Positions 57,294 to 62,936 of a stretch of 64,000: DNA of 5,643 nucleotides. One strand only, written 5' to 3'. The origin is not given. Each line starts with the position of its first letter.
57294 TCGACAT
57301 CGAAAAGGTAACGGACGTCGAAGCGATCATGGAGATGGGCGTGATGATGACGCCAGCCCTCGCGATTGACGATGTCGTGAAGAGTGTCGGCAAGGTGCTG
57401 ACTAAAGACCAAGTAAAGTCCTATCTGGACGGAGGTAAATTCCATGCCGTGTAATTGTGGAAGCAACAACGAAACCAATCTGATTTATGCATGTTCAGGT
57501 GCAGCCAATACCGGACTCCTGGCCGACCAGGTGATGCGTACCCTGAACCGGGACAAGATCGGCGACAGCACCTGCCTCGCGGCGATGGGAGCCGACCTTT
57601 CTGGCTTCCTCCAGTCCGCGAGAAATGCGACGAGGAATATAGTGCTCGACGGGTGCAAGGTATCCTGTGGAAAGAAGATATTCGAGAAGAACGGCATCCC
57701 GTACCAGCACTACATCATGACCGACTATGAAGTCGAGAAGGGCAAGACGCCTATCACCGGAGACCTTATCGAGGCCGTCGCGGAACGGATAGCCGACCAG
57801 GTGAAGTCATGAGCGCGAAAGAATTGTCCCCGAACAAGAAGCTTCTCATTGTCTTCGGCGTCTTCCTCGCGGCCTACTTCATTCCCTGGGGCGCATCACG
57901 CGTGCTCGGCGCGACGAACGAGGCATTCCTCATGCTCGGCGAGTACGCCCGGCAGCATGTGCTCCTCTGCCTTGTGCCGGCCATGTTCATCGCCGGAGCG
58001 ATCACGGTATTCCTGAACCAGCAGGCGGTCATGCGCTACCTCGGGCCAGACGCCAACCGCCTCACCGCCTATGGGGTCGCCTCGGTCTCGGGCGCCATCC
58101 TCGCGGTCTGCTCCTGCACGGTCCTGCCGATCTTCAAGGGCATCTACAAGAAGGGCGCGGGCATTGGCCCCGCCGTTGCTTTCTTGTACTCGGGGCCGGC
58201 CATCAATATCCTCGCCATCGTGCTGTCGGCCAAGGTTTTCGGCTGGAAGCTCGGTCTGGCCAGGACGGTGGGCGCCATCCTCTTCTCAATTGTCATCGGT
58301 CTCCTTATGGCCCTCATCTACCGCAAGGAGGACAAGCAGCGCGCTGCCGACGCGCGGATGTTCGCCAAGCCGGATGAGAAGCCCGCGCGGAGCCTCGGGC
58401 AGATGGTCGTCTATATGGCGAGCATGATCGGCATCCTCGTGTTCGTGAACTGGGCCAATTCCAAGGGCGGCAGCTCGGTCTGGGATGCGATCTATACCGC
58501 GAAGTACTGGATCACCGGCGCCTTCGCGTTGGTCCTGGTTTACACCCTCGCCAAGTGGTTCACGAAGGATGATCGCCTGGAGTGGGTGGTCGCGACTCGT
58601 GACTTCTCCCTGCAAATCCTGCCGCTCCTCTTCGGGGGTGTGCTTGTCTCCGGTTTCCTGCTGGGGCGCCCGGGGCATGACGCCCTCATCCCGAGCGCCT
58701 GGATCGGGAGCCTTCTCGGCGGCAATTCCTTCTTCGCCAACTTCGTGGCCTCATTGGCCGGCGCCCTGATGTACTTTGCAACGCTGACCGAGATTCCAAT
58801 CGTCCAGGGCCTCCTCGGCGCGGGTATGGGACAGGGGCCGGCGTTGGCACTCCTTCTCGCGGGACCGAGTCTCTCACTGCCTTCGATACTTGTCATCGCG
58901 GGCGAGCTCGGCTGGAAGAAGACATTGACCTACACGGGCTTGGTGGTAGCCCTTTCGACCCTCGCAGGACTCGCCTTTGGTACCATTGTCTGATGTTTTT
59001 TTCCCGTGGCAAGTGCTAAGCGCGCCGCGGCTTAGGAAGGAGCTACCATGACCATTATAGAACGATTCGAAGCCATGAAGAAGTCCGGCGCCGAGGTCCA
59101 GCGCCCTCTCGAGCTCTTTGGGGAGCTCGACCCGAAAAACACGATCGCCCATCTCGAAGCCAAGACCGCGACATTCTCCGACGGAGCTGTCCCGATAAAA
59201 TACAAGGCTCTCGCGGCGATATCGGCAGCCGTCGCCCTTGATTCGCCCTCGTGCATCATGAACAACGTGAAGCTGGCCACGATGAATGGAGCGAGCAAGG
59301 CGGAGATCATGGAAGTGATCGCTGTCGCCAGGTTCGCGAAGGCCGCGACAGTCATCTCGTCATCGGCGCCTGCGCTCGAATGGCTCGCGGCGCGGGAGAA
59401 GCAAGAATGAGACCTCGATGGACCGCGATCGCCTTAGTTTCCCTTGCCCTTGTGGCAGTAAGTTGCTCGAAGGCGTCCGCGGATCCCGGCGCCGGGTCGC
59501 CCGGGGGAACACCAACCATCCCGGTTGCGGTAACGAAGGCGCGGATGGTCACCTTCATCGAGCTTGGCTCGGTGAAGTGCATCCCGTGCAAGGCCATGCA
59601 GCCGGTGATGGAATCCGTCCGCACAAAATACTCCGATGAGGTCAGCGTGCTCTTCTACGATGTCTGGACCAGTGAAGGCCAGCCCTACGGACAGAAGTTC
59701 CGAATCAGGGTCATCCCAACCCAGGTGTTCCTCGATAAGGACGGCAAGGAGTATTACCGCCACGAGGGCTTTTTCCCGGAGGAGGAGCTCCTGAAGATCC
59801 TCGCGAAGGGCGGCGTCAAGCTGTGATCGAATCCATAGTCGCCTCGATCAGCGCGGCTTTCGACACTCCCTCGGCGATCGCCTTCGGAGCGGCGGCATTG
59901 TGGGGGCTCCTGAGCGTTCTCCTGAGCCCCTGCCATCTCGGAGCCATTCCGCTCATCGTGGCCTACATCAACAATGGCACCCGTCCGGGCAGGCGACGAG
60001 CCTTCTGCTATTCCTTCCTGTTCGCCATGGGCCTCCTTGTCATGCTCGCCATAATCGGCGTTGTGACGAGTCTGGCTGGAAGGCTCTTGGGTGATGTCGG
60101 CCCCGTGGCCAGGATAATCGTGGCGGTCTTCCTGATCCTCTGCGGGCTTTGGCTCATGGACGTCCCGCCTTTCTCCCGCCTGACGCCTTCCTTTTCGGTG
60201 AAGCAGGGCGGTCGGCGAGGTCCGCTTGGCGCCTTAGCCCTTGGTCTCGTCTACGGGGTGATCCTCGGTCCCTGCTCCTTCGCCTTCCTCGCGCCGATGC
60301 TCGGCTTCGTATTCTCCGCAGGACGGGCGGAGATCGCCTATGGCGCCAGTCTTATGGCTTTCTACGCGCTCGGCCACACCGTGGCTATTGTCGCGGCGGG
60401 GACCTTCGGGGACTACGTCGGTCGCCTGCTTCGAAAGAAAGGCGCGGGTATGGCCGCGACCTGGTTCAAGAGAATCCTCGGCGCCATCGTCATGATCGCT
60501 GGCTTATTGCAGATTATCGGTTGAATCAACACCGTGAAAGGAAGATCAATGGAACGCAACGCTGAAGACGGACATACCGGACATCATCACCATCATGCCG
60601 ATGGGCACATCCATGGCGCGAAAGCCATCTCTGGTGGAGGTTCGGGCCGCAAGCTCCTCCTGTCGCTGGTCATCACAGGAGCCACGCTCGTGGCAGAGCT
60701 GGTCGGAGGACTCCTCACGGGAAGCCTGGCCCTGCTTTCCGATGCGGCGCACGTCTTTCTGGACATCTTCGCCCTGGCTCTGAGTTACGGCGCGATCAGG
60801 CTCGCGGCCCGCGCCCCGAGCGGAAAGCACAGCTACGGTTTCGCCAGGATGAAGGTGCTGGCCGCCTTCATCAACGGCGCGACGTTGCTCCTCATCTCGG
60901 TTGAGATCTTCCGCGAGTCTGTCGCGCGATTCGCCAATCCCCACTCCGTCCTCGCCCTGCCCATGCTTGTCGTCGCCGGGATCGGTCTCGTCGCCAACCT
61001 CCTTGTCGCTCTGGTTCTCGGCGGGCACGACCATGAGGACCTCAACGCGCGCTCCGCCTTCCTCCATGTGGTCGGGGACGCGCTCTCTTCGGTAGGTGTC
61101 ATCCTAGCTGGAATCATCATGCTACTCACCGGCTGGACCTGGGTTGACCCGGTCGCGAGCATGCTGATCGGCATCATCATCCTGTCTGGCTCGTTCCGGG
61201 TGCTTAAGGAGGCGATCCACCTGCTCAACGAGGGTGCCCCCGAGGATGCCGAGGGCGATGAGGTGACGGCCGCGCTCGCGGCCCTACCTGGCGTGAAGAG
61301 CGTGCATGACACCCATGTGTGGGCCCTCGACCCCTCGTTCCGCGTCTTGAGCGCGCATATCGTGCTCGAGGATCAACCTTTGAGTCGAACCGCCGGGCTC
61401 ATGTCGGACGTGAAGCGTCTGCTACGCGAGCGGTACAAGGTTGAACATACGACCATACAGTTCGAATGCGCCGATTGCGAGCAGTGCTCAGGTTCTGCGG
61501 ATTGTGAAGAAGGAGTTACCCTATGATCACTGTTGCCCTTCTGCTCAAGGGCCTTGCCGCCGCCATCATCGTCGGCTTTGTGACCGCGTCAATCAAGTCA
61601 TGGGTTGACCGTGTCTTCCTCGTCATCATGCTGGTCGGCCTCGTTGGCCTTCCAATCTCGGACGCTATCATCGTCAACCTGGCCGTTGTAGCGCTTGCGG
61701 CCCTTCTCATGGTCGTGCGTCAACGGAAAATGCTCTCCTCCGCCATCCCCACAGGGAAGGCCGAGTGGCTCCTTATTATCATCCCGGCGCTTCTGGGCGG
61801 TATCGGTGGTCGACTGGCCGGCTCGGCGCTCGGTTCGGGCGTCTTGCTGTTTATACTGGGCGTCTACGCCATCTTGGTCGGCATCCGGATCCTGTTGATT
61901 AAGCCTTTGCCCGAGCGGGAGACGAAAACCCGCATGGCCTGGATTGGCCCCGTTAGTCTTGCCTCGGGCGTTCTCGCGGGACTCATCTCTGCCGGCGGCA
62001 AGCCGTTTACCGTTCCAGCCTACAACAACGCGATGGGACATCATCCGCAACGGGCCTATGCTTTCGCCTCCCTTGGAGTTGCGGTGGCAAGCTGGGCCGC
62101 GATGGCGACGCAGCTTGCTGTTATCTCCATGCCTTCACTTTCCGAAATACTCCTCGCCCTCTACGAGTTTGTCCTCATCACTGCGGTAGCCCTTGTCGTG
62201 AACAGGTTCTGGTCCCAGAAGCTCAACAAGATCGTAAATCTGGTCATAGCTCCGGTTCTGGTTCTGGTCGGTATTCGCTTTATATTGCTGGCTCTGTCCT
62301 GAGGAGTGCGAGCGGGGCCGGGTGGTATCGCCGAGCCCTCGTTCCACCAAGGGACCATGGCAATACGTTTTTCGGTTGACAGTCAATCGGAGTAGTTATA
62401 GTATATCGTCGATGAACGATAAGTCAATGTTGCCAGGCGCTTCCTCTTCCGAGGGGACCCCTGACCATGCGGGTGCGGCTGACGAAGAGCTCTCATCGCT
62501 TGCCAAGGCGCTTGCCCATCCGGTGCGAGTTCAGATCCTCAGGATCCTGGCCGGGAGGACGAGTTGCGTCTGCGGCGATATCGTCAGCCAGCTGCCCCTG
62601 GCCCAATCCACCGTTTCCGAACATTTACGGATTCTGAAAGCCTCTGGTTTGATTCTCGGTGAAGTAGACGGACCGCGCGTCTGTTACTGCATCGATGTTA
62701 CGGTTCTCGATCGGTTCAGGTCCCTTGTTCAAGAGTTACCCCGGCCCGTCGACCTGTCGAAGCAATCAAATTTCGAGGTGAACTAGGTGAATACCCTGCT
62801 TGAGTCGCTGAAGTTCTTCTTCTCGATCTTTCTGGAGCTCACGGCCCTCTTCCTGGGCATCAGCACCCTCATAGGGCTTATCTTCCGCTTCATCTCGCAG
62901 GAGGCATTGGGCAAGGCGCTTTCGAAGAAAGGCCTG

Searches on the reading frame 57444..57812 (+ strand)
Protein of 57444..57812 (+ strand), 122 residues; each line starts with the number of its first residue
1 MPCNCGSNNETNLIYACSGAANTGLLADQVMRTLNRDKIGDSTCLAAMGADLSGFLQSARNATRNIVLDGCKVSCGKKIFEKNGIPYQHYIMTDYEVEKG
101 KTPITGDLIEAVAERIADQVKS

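Call 7: search_protein_families(library=pfam, proteins=[window:57444-57812:+])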
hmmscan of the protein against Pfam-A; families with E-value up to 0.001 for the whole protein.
window:57444-57812:+ (122 aa): 1 family
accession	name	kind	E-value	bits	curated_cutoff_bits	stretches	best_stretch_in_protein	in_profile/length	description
PF08859.16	DGC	-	3.6e-27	94.9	27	1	13-115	1-105/106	DGC domain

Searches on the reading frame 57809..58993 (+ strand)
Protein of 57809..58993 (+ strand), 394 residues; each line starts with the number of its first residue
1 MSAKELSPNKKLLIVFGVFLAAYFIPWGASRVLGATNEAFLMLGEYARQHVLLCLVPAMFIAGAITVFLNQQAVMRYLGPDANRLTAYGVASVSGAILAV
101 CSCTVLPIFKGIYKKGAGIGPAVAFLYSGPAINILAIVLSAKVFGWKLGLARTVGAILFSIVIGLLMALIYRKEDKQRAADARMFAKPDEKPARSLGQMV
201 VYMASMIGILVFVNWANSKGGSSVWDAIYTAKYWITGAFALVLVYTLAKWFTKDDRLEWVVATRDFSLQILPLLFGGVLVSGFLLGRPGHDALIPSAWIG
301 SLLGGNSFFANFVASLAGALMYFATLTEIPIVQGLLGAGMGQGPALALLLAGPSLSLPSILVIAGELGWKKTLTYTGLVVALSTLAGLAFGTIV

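Call 7: search_protein_families(library=pfam, proteins=[window:57809-58993:+])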
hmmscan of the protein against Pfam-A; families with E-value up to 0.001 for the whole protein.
window:57809-58993:+ (394 aa): 1 family
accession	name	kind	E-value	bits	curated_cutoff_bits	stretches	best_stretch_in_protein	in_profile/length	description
PF03773.19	ArsP_1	-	1e-73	248.5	32.3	1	40-391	5-293/294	Predicted permease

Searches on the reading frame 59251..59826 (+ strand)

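Call 7: search_protein_families(library=pfam, proteins=[window:59251-59826:+])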
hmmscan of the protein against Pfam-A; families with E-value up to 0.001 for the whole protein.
window:59251-59826:+ (191 aa): 2 families
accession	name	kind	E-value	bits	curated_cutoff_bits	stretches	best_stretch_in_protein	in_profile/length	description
PF13098.12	Thioredoxin_2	-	1.7e-11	44.8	27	1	106-184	13-104/104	Thioredoxin-like domain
PF00085.26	Thioredoxin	-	3.1e-09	37.2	23.5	1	96-185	16-102/103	Thioredoxin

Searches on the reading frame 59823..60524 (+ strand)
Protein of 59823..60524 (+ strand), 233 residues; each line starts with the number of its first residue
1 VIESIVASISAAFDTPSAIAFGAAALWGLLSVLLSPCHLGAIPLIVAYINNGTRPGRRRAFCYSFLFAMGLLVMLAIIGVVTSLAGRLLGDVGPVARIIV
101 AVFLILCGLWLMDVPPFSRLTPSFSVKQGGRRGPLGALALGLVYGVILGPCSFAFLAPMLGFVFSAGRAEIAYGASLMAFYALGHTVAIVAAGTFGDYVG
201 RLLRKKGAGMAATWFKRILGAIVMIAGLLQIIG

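Call 7: search_protein_families(library=pfam, proteins=[window:59823-60524:+])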
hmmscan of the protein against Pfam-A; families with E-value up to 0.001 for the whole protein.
window:59823-60524:+ (233 aa): 2 families
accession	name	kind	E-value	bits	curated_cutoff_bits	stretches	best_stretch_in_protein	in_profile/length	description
PF02683.22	DsbD_TM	-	3e-14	53.3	27.1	1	26-224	10-208/219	Cytochrome C biogenesis protein transmembrane domain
PF13386.12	DsbD_2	-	2.4e-09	37.8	24.9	1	24-228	2-198/199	Cytochrome C biogenesis protein transmembrane region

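Call 28: find_encoding_contigs(protein=window:59823-60524:+, flank=10000, max_places=10)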
Protein window:59823-60524:+ (233 aa): 6 contigs read that carry it; 4 places shown.
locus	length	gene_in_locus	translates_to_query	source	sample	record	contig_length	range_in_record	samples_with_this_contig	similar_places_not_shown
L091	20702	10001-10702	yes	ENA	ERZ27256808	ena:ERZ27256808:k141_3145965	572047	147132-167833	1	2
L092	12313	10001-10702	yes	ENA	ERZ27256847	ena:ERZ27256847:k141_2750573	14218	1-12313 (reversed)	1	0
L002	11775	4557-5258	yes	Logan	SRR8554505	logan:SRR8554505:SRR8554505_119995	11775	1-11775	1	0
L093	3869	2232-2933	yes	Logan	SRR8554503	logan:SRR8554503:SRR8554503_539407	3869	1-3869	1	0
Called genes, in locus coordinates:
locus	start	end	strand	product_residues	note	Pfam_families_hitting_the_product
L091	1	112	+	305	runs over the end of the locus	PF04227:Indigoidine_A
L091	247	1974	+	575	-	PF02518:HATPase_c, PF00204:DNA_gyraseB, PF01751:Toprim, PF00986:DNA_gyraseB_C (weak)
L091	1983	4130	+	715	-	PF00521:DNA_topoisoIV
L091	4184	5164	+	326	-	PF19641:DUF6144 (weak)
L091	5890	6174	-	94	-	PF12840:HTH_20, PF01022:HTH_5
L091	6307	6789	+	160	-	-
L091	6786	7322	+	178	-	PF03773:ArsP_1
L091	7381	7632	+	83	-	PF13192:Thioredoxin_3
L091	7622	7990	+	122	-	PF08859:DGC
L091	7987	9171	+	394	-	PF03773:ArsP_1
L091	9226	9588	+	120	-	PF02627:CMD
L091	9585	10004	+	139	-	PF00085:Thioredoxin, PF13098:Thioredoxin_2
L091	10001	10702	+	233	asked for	PF02683:DsbD_TM, PF13386:DsbD_2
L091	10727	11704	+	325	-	PF01545:Cation_efflux, PF16916:ZT_dimer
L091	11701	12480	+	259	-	PF01925:TauE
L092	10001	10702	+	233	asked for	PF02683:DsbD_TM, PF13386:DsbD_2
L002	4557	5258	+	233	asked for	PF02683:DsbD_TM, PF13386:DsbD_2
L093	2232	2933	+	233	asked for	PF02683:DsbD_TM, PF13386:DsbD_2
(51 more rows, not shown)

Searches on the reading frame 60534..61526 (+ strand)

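Call 8: search_protein_families(library=pfam, proteins=[window:60534-61526:+])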
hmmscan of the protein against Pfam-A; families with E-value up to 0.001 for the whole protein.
window:60534-61526:+ (330 aa): 2 families
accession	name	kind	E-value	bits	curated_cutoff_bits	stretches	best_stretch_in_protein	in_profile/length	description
PF01545.26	Cation_efflux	-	4.9e-44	150.9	26.6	1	41-231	1-197/198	Cation efflux family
PF16916.11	ZT_dimer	-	5.8e-14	52.3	26.7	1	236-311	1-76/78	Dimerisation domain of Zinc Transporter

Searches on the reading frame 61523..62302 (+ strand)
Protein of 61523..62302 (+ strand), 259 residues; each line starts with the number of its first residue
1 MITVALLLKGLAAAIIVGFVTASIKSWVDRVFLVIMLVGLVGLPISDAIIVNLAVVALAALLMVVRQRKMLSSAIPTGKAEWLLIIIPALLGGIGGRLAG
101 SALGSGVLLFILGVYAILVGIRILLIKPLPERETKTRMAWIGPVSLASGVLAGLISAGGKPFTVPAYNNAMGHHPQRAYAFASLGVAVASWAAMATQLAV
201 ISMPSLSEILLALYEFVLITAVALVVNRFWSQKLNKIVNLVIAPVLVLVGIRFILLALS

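Call 8: search_protein_families(library=pfam, proteins=[window:61523-62302:+])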
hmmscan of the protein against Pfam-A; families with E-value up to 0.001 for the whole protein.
window:61523-62302:+ (259 aa): 1 family
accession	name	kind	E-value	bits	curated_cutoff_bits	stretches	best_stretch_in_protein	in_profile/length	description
PF01925.25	TauE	-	1e-13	51.9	32.6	1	35-252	22-236/237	Sulfite exporter TauE/SafE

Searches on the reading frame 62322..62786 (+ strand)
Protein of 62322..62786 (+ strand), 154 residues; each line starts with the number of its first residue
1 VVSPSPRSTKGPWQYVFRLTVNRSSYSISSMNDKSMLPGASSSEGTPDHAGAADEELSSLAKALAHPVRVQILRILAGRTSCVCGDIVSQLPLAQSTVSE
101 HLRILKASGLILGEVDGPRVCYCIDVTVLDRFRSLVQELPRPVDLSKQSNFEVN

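Call 8: search_protein_families(library=pfam, proteins=[window:62322-62786:+])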
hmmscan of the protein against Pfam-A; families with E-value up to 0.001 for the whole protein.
window:62322-62786:+ (154 aa): 2 families
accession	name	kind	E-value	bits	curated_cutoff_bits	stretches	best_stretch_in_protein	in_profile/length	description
PF01022.26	HTH_5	-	7.5e-12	45.4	22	1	67-111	2-45/47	Bacterial regulatory protein, arsR family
PF12840.13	HTH_20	-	3.1e-10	40.3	27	1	64-111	1-48/51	Helix-turn-helix domain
